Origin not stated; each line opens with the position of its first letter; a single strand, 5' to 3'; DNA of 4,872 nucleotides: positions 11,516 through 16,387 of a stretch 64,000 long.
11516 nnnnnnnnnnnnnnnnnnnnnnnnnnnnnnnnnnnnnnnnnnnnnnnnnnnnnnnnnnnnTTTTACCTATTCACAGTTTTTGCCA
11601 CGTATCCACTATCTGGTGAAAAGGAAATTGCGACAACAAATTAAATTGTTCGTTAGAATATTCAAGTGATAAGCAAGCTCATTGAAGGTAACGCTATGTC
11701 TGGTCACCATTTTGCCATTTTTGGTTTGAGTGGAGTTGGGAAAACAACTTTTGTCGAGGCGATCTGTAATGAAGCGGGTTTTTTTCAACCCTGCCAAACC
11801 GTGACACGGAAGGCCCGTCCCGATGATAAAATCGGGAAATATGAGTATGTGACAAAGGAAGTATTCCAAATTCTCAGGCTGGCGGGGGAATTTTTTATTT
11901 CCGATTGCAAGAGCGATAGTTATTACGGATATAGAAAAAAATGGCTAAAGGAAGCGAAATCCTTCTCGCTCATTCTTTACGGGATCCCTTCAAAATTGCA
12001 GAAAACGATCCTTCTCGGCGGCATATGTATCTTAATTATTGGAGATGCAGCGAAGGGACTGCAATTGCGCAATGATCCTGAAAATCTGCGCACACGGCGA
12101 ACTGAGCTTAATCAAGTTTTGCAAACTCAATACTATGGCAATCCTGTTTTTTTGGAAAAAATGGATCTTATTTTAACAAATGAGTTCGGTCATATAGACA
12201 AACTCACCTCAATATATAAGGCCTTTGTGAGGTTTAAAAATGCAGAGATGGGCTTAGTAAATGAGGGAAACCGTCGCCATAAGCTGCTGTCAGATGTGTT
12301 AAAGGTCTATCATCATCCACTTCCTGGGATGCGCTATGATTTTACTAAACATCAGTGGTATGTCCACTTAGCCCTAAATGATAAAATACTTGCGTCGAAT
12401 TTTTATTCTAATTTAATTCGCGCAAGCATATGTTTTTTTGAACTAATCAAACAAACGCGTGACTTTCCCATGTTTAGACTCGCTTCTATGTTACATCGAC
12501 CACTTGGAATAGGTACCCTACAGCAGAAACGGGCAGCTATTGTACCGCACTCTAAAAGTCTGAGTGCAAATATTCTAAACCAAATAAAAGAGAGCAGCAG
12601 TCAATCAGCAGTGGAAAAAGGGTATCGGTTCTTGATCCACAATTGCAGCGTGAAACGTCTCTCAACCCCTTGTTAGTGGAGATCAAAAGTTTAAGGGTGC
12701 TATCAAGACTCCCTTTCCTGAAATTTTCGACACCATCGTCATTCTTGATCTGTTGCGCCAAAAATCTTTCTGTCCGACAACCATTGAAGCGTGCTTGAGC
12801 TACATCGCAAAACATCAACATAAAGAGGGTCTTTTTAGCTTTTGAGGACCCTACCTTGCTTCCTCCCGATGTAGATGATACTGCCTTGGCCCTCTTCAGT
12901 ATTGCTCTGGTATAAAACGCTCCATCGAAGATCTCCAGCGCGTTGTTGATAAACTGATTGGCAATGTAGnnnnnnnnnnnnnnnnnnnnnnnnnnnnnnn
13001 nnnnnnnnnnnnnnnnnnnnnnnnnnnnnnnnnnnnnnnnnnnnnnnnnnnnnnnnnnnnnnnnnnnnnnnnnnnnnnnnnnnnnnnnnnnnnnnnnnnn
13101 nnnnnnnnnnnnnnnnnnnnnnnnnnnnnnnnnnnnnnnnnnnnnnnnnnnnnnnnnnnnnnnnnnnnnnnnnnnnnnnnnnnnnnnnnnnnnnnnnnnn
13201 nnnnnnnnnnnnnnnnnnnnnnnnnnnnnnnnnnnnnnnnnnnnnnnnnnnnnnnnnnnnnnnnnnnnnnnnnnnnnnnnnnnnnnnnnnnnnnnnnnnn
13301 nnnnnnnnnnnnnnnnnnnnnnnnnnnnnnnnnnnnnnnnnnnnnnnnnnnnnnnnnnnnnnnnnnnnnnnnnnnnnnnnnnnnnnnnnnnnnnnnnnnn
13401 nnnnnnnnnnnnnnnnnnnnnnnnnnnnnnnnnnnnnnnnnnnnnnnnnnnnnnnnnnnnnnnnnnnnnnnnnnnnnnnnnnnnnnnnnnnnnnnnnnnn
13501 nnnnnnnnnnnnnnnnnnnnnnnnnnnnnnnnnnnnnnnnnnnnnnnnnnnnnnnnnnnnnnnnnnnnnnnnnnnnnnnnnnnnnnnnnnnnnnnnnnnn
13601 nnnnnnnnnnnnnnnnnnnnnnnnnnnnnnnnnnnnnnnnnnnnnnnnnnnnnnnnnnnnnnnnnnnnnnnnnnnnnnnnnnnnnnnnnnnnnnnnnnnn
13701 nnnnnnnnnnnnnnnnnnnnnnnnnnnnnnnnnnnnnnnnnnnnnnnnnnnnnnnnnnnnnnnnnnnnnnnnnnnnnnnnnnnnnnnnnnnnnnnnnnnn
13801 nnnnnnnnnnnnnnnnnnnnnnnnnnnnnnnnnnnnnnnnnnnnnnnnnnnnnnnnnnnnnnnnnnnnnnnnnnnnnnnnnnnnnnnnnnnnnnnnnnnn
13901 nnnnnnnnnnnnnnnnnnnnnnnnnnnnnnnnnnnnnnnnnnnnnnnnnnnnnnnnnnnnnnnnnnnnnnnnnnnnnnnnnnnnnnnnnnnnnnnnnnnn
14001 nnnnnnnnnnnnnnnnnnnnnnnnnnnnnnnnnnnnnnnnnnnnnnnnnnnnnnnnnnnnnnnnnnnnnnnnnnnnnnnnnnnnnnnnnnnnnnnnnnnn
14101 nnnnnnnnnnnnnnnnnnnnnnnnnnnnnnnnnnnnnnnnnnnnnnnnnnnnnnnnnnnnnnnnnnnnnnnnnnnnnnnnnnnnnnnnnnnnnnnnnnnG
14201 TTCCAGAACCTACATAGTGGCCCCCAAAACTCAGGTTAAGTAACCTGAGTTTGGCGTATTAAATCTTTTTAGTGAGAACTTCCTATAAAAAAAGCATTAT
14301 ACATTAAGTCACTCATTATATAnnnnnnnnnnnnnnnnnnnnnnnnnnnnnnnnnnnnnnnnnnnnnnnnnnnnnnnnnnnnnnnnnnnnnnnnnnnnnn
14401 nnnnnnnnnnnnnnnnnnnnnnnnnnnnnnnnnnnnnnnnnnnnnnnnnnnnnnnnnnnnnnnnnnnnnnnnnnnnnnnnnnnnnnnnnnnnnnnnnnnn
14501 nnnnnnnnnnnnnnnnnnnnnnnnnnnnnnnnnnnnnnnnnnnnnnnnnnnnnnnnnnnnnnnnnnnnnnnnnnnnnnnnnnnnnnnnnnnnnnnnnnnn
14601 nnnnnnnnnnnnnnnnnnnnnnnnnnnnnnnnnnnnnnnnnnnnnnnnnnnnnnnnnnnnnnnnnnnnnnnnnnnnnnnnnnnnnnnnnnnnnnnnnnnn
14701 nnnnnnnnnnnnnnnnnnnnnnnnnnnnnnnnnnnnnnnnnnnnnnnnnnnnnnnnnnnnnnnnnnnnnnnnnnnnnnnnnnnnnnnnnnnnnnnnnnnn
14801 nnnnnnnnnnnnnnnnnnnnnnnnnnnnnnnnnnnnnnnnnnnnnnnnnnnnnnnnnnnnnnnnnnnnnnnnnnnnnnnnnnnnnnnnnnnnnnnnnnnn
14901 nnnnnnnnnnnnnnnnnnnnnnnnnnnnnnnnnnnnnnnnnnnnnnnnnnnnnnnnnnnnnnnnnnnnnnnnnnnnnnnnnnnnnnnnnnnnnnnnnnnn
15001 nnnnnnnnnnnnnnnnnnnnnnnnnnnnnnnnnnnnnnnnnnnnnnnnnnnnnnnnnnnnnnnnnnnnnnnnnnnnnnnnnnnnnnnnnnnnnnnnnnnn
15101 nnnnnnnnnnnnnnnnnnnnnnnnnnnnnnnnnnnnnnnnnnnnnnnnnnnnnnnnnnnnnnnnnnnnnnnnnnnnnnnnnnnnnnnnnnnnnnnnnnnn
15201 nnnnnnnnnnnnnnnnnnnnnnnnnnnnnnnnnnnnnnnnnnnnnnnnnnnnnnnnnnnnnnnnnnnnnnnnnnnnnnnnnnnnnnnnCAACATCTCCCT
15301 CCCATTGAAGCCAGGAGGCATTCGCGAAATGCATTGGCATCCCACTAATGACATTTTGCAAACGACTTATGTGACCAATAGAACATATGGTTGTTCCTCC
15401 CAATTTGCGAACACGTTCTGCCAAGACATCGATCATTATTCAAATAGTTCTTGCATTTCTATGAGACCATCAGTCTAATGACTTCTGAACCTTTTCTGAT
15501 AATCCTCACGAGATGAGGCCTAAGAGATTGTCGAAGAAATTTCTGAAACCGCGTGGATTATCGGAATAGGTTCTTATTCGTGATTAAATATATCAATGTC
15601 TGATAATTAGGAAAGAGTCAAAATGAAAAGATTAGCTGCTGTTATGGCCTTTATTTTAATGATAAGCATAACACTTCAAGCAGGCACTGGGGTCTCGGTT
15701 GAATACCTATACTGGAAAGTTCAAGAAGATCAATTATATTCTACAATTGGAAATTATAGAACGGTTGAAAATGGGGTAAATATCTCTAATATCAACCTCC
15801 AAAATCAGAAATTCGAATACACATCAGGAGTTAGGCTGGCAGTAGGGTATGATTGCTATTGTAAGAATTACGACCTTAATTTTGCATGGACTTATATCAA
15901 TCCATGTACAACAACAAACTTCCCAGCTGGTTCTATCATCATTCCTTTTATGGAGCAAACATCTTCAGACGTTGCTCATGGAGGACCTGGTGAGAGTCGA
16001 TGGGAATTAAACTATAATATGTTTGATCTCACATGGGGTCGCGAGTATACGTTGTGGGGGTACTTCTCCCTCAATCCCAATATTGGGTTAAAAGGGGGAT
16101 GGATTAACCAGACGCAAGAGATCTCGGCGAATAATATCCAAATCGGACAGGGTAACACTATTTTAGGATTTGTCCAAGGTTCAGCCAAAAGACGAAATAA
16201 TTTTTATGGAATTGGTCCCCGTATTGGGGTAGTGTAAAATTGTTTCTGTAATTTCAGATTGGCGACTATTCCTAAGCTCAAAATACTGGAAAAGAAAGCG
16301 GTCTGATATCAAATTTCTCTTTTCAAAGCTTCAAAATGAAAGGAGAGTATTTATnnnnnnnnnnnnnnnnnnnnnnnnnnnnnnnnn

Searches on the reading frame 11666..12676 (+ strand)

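Call 11: search_protein_families(library=pfam, proteins=[window:11666-12676:+], max_evalue=0.001)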
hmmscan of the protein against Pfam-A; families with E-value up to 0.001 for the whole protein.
window:11666-12676:+ (336 aa): 1 family
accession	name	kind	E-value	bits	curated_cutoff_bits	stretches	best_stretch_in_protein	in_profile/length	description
PF01935.23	DUF87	-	7.6e-05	23.3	23.2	1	6-36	16-46/220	Helicase HerA, central domain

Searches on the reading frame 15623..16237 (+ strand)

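Call 11: search_protein_families(library=pfam, proteins=[window:15623-16237:+], max_evalue=0.001)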
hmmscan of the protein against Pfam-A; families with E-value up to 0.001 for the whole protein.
window:15623-16237:+ (204 aa): 1 family
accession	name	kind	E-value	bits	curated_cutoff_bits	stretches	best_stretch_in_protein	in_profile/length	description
PF05150.18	Legionella_OMP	-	2.2e-12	47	25.4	1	24-203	11-165/281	Legionella pneumophila major outer membrane protein precursor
